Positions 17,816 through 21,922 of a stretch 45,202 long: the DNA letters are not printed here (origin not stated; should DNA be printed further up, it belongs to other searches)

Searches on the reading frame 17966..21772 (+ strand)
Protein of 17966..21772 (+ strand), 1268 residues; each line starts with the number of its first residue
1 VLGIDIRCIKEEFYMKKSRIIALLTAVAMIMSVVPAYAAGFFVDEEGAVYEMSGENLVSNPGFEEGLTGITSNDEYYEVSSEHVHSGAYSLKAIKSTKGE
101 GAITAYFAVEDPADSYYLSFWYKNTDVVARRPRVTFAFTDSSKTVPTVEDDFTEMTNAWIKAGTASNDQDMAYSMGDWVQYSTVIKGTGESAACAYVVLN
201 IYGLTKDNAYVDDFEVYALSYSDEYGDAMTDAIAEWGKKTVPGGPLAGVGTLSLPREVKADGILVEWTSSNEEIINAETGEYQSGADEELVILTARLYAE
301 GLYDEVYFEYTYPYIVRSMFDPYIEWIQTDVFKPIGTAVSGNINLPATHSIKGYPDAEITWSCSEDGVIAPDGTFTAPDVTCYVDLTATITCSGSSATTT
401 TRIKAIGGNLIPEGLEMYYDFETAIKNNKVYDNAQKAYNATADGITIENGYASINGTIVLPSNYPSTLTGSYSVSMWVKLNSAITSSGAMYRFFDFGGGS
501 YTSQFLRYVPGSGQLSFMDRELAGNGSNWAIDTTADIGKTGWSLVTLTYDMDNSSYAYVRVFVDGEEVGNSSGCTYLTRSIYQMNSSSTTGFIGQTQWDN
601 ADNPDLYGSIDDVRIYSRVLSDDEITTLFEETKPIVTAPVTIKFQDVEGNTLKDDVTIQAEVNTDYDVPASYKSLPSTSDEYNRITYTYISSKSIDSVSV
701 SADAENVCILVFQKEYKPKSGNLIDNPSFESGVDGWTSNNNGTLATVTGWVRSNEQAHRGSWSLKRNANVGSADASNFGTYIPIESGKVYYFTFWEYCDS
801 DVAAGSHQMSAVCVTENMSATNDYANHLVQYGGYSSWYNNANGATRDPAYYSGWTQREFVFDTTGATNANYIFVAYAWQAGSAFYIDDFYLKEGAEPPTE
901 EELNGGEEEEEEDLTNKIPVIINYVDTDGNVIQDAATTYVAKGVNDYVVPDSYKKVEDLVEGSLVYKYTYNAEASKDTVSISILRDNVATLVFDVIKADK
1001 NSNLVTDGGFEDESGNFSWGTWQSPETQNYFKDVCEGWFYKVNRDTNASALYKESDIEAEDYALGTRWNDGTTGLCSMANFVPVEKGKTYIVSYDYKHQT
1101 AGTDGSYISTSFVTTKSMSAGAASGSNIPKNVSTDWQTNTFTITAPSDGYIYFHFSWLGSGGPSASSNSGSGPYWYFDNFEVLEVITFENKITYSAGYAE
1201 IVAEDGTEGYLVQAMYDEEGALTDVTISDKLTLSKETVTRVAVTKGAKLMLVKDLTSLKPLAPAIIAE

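Call 72: search_protein_families(library=pfam, proteins=[window:17966-21772:+])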
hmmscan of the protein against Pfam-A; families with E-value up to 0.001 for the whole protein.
window:17966-21772:+ (1268 aa): 3 families
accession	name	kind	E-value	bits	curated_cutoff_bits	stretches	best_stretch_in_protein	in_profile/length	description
PF13385.13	Laminin_G_3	-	1.5e-20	74.3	27.6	1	459-625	8-150/151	Concanavalin A-like lectin/glucanases superfamily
PF20578.4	aBig_2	-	1.6e-11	44.3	27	1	337-403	19-84/89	Atrophied bacterial Ig domain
PF06458.18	MucBP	-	3.3e-06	28.2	23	1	639-690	1-41/63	MucBP domain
